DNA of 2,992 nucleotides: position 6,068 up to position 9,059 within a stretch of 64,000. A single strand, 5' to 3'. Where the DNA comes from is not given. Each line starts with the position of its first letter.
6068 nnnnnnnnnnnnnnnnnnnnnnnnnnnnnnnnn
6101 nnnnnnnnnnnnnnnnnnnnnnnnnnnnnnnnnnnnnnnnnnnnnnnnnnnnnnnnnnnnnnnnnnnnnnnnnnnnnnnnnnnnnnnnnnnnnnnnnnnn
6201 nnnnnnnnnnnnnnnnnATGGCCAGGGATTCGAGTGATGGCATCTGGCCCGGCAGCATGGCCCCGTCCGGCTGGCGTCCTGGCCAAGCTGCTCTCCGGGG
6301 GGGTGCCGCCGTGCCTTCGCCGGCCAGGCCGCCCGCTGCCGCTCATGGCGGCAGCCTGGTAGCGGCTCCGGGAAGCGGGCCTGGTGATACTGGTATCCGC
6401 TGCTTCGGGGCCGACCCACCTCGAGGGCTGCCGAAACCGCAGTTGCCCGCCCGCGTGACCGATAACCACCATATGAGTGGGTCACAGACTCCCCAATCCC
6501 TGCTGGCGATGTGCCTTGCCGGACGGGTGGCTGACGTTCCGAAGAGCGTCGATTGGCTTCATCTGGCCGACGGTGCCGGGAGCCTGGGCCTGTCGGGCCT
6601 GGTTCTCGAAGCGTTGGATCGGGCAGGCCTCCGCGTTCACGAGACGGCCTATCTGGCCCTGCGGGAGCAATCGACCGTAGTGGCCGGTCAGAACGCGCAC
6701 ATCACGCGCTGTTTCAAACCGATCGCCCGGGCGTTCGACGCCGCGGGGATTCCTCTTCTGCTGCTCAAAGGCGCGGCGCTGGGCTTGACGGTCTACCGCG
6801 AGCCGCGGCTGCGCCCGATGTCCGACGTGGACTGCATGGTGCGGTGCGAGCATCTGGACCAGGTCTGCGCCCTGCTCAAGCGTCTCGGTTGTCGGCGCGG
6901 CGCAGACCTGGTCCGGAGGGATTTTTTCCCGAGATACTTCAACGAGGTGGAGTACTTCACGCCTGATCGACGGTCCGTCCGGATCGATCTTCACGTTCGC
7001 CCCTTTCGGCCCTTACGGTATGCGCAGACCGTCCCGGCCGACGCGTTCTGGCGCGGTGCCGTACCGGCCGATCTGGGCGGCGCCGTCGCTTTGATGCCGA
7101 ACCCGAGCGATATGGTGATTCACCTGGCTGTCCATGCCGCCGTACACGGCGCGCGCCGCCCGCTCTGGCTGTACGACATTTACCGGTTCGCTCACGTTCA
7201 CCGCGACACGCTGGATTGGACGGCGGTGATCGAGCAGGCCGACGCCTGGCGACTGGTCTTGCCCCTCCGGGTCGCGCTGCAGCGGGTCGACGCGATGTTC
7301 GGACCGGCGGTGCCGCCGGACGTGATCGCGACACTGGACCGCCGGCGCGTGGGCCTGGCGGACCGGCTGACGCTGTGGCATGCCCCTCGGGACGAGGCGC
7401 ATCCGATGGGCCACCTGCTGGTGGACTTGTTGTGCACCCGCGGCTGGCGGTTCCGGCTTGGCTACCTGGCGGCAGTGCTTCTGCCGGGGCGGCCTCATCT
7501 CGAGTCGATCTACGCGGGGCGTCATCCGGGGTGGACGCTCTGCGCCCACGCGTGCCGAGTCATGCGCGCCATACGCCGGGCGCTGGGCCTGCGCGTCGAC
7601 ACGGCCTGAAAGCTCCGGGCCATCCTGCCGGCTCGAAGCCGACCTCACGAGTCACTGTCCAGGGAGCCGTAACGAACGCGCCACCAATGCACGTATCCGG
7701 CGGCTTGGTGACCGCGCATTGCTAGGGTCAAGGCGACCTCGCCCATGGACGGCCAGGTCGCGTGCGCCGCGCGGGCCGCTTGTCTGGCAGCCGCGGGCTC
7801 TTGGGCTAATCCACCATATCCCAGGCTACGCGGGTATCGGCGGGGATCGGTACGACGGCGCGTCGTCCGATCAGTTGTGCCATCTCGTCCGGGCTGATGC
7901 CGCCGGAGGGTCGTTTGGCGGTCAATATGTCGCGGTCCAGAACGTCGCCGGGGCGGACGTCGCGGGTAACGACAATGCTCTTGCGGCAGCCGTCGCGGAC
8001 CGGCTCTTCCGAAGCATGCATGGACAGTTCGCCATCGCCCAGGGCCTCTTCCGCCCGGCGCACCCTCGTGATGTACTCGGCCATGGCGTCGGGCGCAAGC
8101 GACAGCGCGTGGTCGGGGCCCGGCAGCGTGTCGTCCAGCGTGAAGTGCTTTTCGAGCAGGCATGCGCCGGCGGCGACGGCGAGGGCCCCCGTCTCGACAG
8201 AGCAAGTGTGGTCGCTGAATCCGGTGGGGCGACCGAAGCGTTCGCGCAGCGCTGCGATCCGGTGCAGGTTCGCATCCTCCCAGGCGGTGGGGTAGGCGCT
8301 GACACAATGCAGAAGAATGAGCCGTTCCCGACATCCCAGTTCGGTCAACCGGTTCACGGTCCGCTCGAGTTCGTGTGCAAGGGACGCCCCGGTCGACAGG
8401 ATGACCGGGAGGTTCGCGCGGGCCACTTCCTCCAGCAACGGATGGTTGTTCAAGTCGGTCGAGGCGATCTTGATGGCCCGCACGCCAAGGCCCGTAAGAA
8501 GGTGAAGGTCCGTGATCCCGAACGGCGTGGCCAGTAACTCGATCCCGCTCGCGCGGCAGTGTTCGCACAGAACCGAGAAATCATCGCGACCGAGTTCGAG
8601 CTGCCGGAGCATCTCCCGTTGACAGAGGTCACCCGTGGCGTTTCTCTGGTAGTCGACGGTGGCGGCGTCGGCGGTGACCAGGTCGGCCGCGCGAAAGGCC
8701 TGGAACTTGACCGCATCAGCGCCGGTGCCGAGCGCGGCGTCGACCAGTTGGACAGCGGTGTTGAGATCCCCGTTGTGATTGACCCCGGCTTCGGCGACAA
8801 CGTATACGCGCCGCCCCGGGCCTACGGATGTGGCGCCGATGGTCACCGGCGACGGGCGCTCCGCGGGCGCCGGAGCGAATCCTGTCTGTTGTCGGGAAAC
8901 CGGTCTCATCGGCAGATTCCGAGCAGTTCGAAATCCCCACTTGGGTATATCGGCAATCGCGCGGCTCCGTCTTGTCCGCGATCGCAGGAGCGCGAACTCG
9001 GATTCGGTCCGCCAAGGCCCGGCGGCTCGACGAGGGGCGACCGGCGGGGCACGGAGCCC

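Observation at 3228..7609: HPr-kinase-like / PqqD / NTP_transf_5 triad: peptide-tailoring enzymes with no core RiPP enzyme and no visible precursor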

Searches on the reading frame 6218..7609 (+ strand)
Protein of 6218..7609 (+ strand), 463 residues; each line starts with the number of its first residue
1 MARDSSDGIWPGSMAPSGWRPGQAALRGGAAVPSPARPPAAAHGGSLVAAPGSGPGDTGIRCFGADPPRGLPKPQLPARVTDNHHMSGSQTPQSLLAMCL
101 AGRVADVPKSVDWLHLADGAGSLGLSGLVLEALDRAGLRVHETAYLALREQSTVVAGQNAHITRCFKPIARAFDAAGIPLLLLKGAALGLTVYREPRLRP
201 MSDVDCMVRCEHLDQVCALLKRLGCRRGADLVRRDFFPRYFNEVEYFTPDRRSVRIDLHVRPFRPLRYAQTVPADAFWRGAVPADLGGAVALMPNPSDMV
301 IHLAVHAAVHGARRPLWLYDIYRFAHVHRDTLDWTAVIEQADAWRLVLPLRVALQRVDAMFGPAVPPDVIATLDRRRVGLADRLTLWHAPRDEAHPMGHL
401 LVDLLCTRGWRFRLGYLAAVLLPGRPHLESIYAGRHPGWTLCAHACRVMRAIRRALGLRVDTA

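Call 3: search_protein_families(library=pfam, proteins=[window:6218-7609:+], max_evalue=0.01)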
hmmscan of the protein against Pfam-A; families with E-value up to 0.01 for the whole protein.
window:6218-7609:+ (463 aa): 1 family
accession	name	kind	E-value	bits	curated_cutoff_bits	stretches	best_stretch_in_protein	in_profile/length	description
PF14907.12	NTP_transf_5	-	7e-47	160.5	31.2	1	110-362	2-249/249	Uncharacterised nucleotidyltransferase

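Call 4: search_protein_families(library=ncbifam, proteins=[window:6218-7609:+], max_evalue=0.01)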
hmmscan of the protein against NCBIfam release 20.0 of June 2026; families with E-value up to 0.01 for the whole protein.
window:6218-7609:+ (463 aa): 0 families

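Call 36: search_solved_structures(query=window:6473-7609:+, max_evalue=1, show_alignments=1)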
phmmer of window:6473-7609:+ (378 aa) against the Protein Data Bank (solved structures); distinct sequences matched with E-value up to 1: 0.

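Call 68: find_homologous_proteins(query=window:6473-7609:+, max_evalue=1e-10)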
Query window:6473-7609:+ (378 aa): 174 proteins with E <= 1e-10 among 8000 candidates; the best 120 are listed.
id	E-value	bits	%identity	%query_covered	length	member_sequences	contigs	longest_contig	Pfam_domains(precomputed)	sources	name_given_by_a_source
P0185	3.9e-254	861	100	100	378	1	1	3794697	PF14907.13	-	-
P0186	1.5e-140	487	64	96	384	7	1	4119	PF14907.13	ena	-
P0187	1.2e-134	467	60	99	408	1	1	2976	PF14907.13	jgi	jgi:hypothetical protein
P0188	6.6e-128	445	57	100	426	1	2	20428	PF14907.13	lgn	-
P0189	1.9e-125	437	58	96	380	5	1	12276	PF14907.13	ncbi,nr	ncbi:MAG: nucleotidyltransferase family protein [Phycisphaerae bacterium]|nr:nucleotidyltransferase 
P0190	7.8e-125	435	57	96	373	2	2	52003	PF14907.13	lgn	-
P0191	2.2e-121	424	55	96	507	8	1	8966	PF14907.13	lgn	-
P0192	2.4e-121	423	56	97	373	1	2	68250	PF14907.13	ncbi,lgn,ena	-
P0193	3.1e-111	390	53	98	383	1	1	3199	PF14907.13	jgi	jgi:hypothetical protein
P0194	8.1e-110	385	52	96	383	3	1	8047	PF14907.13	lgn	-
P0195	1.6e-108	381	51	98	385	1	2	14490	PF14907.13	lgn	-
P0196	1.3e-103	365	51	96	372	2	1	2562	PF14907.13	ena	-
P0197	3.4e-101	357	49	98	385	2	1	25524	PF14907.13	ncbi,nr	ncbi:MAG TPA: nucleotidyltransferase family protein [Phycisphaerae bacterium]|nr:nucleotidyltransfer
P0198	2.3e-97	344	50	91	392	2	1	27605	PF14907.13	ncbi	ncbi:MAG: nucleotidyltransferase family protein [Phycisphaerae bacterium]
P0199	2.5e-95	338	47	95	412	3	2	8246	PF14907.13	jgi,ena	-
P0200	2.3e-94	335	49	92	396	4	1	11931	PF14907.13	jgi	jgi:hypothetical protein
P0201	1.5e-93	332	47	95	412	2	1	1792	PF14907.13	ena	-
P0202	1.4e-92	329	47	91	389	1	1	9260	PF14907.13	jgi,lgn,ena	-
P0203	1.6e-92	329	48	93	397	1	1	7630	PF14907.13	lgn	-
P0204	6.8e-92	326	49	90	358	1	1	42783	PF14907.13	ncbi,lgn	-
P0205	1.0e-91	326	48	93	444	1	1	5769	PF14907.13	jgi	jgi:hypothetical protein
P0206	2.1e-91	325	49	90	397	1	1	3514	PF14907.13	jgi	-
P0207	8.3e-91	323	49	88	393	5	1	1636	PF14907.13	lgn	-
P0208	9.9e-91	323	48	92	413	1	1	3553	PF14907.13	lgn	-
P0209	2.1e-90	322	48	88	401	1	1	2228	PF14907.13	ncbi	-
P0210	6.1e-90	320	48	92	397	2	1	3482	PF14907.13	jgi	jgi:hypothetical protein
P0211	2.5e-89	318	49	80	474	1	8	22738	PF14907.13,PF00856.34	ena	-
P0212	2.6e-89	318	48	92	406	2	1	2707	PF14907.13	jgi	-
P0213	7.4e-89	316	46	91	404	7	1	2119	PF14907.13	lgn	-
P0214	1.0e-88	316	52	76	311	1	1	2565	PF14907.13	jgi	jgi:hypothetical protein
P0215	3.9e-88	314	45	97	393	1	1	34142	PF14907.13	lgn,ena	-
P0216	5.6e-88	314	47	93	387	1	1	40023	PF14907.13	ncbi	-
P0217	8.7e-88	313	46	97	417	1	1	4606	PF14907.13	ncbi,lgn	ncbi:MAG: nucleotidyltransferase family protein [Phycisphaerae bacterium]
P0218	1.5e-87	312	51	82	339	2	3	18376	PF14907.13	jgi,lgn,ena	jgi:hypothetical protein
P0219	2.7e-87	311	48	88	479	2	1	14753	PF14907.13,PF00856.34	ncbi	ncbi:MAG: nucleotidyltransferase family protein [Phycisphaeraceae bacterium]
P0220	2.8e-87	311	47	91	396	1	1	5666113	PF14907.13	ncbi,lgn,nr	ncbi:MAG: nucleotidyltransferase family protein [Phycisphaerales bacterium]|nr:MAG: nucleotidyltrans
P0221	5.4e-87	310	47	88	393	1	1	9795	PF14907.13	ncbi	-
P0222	1.2e-86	309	46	92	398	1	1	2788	PF14907.13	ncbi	-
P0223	1.6e-86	309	45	89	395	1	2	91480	PF14907.13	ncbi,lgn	-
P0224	1.8e-86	309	46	92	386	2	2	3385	PF14907.13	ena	-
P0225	1.9e-86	309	48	79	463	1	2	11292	PF14907.13,PF00856.34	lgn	-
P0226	2.2e-86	308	51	78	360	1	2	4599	PF14907.13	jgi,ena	-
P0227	8.2e-86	306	46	92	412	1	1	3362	PF14907.13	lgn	-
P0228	9.4e-86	306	47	88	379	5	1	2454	PF14907.13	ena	-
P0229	1.3e-85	306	49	81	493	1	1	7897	PF14907.13,PF00856.34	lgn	-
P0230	2.0e-85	305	44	95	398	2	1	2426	PF14907.13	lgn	-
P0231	4.5e-85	304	46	89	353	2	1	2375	PF14907.13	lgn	-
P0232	8.6e-85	303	41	94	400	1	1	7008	PF14907.13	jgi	-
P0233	1.2e-84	303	51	77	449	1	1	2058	PF14907.13,PF00856.34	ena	-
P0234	1.2e-84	303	49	81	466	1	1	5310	PF14907.13,PF00856.34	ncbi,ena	-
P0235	1.4e-84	302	45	93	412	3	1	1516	PF14907.13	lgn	-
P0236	1.7e-84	302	45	98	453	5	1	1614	PF14907.13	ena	-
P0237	1.7e-84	302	44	91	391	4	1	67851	PF14907.13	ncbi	ncbi:MAG: nucleotidyltransferase domain-containing protein [Phycisphaerae bacterium]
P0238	2.6e-84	302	47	91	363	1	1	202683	PF14907.13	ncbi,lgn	-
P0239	2.6e-84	301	45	88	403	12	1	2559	PF14907.13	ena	-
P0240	4.6e-84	301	43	97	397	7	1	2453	PF14907.13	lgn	-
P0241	2.0e-83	299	45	93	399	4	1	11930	PF14907.13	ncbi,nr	ncbi:MAG: nucleotidyltransferase family protein [Planctomycetes bacterium]|nr:nucleotidyltransferase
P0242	2.1e-83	299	45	92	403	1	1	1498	PF14907.13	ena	-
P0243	3.3e-83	298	50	76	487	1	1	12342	PF14907.13,PF00856.34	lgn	-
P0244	3.5e-83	298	48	78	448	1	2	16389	PF14907.13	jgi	-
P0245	3.5e-83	298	49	79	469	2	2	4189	PF14907.13,PF00856.34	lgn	-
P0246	4.0e-83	298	41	93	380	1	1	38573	PF14907.13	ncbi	-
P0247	4.5e-83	297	44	90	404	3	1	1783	PF14907.13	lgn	-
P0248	8.5e-83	297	45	91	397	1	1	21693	PF14907.13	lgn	-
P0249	1.0e-82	296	51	77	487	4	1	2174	PF14907.13,PF00856.34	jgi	-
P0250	1.1e-82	296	48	80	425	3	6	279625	PF14907.13,PF00856.34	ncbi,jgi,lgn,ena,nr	ncbi:MAG TPA: nucleotidyltransferase family protein [Phycisphaerae bacterium]|nr:nucleotidyltransfer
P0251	2.1e-82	295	44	91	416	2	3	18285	PF14907.13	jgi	-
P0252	2.2e-82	295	44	98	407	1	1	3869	PF14907.13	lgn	-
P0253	2.3e-82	295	51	77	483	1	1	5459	PF14907.13,PF00856.34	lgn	-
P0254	2.9e-82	295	44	96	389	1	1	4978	PF14907.13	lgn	-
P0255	3.1e-82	295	45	84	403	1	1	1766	PF14907.13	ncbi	-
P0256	4.0e-82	294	48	90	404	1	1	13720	PF14907.13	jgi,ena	-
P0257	5.0e-82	294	44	91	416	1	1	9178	PF14907.13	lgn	-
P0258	5.1e-82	294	46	87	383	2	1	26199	PF14907.13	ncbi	ncbi:MAG: nucleotidyltransferase domain-containing protein [Planctomycetota bacterium]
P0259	5.9e-82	294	44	88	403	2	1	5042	PF14907.13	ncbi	-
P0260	8.5e-82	293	42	93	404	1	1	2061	PF14907.13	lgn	-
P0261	1.3e-81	293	48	80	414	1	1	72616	PF14907.13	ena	-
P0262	1.6e-81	292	47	80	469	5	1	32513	PF14907.13,PF00856.34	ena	-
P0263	1.7e-81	292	46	84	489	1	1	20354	PF14907.13,PF00856.34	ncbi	-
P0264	2.1e-81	292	46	91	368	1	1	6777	PF14907.13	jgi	jgi:hypothetical protein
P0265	2.8e-81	292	42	95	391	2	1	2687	PF14907.13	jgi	-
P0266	2.9e-81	291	42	96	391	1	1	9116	PF14907.13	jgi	jgi:hypothetical protein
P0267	3.1e-81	291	44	89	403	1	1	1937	PF14907.13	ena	-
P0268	3.4e-81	291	43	94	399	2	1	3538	PF14907.13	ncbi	-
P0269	3.6e-81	291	47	78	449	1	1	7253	PF14907.13,PF00856.34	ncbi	-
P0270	9.8e-81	290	46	89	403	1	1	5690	PF14907.13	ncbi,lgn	-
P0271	1.8e-80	289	47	84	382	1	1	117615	PF14907.13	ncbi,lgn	-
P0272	3.8e-80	288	45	92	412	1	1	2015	PF14907.13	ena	-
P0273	4.9e-80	287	43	96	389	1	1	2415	PF14907.13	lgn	-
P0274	5.1e-80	287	43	96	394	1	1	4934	PF14907.13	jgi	jgi:hypothetical protein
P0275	5.4e-80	287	43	95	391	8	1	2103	PF14907.13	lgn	-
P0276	1.7e-79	286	43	89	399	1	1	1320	PF14907.13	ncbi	-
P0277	2.0e-79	285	45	88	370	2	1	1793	PF14907.13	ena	-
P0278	4.4e-79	284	49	78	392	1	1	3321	PF14907.13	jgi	jgi:hypothetical protein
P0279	5.6e-79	284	43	88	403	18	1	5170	PF14907.13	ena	-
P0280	7.1e-79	284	45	93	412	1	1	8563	PF14907.13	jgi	jgi:hypothetical protein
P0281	7.8e-79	283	48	83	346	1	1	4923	PF14907.13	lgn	-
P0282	9.3e-79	283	49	81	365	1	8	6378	PF14907.13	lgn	-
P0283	1.3e-78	283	47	81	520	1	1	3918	PF14907.13,PF00856.34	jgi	jgi:hypothetical protein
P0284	1.5e-78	282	48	77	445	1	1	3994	PF14907.13,PF00856.34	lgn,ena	-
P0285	1.6e-78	282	47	81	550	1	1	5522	PF14907.13,PF00856.34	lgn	-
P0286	3.2e-78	281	45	88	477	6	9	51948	PF14907.13,PF00856.34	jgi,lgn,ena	-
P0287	4.2e-78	281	45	80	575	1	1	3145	PF14907.13,PF00856.34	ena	-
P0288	4.5e-78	281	49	75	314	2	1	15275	PF14907.13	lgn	-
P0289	4.9e-78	281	44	86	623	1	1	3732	PF14907.13,PF00856.34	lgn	-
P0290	5.5e-78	281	43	90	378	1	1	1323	PF14907.13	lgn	-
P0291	7.4e-78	280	46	87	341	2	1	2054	PF14907.13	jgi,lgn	jgi:hypothetical protein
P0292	8.2e-78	280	44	85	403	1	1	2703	PF14907.13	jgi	jgi:hypothetical protein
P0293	8.6e-78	280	42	97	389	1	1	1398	PF14907.13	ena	-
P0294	1.0e-77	280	49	78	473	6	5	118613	PF14907.13,PF00856.34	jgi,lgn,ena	jgi:hypothetical protein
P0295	1.2e-77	280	45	81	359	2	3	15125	PF14907.13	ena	-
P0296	1.4e-77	279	41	96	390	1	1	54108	PF14907.13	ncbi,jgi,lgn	-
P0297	2.4e-77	279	41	96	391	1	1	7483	PF14907.13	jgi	jgi:hypothetical protein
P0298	2.8e-77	278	44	96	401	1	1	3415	PF14907.13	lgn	-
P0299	3.0e-77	278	49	78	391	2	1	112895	PF14907.13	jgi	jgi:hypothetical protein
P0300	5.1e-77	277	49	79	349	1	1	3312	PF14907.13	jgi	jgi:hypothetical protein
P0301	5.9e-77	277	43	93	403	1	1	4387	PF14907.13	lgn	-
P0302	6.0e-77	277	47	79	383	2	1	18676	PF14907.13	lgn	-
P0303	1.2e-76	276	41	96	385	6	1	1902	PF14907.13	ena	-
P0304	2.2e-76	275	45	81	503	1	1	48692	PF14907.13,PF00856.34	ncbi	-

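Call 69: find_encoding_contigs(protein=P0185, flank=10000, max_places=2)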
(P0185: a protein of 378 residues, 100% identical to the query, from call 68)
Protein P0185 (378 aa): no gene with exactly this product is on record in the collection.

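Call 75: predict_structure(alignment_id=A4)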
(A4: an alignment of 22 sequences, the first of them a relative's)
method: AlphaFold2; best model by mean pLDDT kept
length: 378 residues; sequences in the alignment: 22
mean_pLDDT: 90.2   pTM: 0.88
mean pLDDT of the five models: 90.2, 88.8, 88.3, 88.0, 86.5
residues with pLDDT >= 90: 259; 70-90: 101; 50-70: 12; < 50: 6
segments of 3 or more residues with pLDDT < 50: 1-3, 376-378
pLDDT, mean of each block of 10 residues (from residue 1): 69 91 89 95 96 92 98 96 97 96 93 94 95 97 80 83 96 93 91 95 94 97 93 97 95 96 97 94 95 93 71 84 90 84 83 89 79 56
secondary structure, 60 per line:
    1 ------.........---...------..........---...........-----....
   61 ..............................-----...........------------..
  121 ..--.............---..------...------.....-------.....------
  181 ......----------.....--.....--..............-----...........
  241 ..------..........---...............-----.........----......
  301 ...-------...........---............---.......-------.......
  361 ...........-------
elements in order: H7-15 H28-37 H41-51 H57-90 E96-98 H99-106 E119-122 H125-137 E158-162 E170-174 H181-186 E197-201 E204-208 H211-224 H230-242 H249-258 H262-276 H282-290 H295-303 H311-321 H325-336 H340-346 H354-371

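Call 78: fold_search(model_id=the predicted structure, library=pdb)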
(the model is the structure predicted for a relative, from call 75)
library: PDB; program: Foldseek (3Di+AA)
matches with E <= 10: 307; with E <= 0.001: 0
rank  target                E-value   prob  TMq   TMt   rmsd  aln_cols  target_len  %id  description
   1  5uvd                  1.0e-03  1.00  0.36  0.58   7.0       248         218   14  Crystal structure of an antigenic nucleotidyltransferase-like protein from Paracoccidioides brasiliensis (released 2018-01-31)
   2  5cfs                  2.8e-03  1.00  0.29  0.56   9.6       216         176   14  Crystal Structure of ANT(2")-Ia in complex with AMPCPP and tobramycin (released 2016-03-16)
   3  5cfu                  3.8e-03  1.00  0.28  0.55  10.7       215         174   14  Crystal Structure of ANT(2")-Ia in complex with adenylyl-2"-tobramycin (released 2016-07-20)
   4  4wqk                  4.6e-03  1.00  0.25  0.50  11.4       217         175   14  Crystal structure of aminoglycoside nucleotidylyltransferase ANT(2")-Ia, apo form (released 2014-11-12)
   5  4xje                  5.8e-03  1.00  0.36  0.72   4.3       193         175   15  CRYSTAL STRUCTURE OF ANT(2") IN COMPLEX WITH AMP AND TOBRAMYCIN (released 2016-01-20)
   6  5kqj_MODEL_1_A        7.6e-03  1.00  0.34  0.63   5.5       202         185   15  Solution Structure of Antibiotic-Resistance Factor ANT(2'')-Ia Reveals Substrate-Regulated Conformation Dynami (released 2017-07-12)
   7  6kal_D                1.4e-02  1.00  0.25  0.21   7.0       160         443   19  Crystal structure of FKRP in complex with Mg ion and CMP (released 2020-01-15)
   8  6kal_C                1.5e-02  1.00  0.24  0.21   6.9       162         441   17  Crystal structure of FKRP in complex with Mg ion and CMP (released 2020-01-15)
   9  4wby                  1.6e-02  0.91  0.23  0.23  15.3       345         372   10  tRNA-processing enzyme (apo form I) (released 2015-04-15)
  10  6kal_A                1.7e-02  1.00  0.25  0.21   6.6       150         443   20  Crystal structure of FKRP in complex with Mg ion and CMP (released 2020-01-15)
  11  6kal_B                1.8e-02  1.00  0.25  0.21   7.0       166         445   16  Crystal structure of FKRP in complex with Mg ion and CMP (released 2020-01-15)
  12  6kan_B                2.0e-02  1.00  0.23  0.20   7.1       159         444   19  Crystal structure of FKRP in complex with Ba ion (released 2020-01-15)
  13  6kak_D                2.1e-02  1.00  0.25  0.22   7.1       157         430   19  Crystal structure of FKRP in complex with Mg ion (released 2020-01-15)
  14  4fo1_A                2.3e-02  1.00  0.31  0.68   4.2       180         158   10  Crystal structure of lincosamide antibiotic adenylyltransferase LnuA, apo (released 2012-07-04)
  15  6l7s_B                2.5e-02  1.00  0.25  0.22   7.0       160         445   18  Crystal structure of FKRP in complex with Mg ion, Zinc peak data (released 2020-01-15)
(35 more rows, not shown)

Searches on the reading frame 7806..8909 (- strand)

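Call 3: search_protein_families(library=pfam, proteins=[window:7806-8909:-], max_evalue=0.01)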
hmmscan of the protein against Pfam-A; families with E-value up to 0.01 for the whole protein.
window:7806-8909:- (367 aa): 2 families
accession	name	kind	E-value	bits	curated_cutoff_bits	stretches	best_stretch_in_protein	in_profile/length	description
PF03102.20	NeuB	-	2.3e-75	253.6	22.1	1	55-294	1-240/241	NeuB family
PF08666.17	SAF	-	5.7e-11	43.2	21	1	310-366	2-62/63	SAF domain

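Call 4: search_protein_families(library=ncbifam, proteins=[window:7806-8909:-], max_evalue=0.01)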
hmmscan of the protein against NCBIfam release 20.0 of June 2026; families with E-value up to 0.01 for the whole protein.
window:7806-8909:- (367 aa): 2 families
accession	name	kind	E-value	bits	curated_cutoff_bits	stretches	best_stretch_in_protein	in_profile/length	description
TIGR03569.1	NeuB_NnaB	equivalog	6.3e-104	347.6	399.65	1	35-359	1-327/329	N-acetylneuraminate synthase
TIGR03586.1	PseI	equivalog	1.1e-73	248.3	340.25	1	35-360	2-326/327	pseudaminic acid synthase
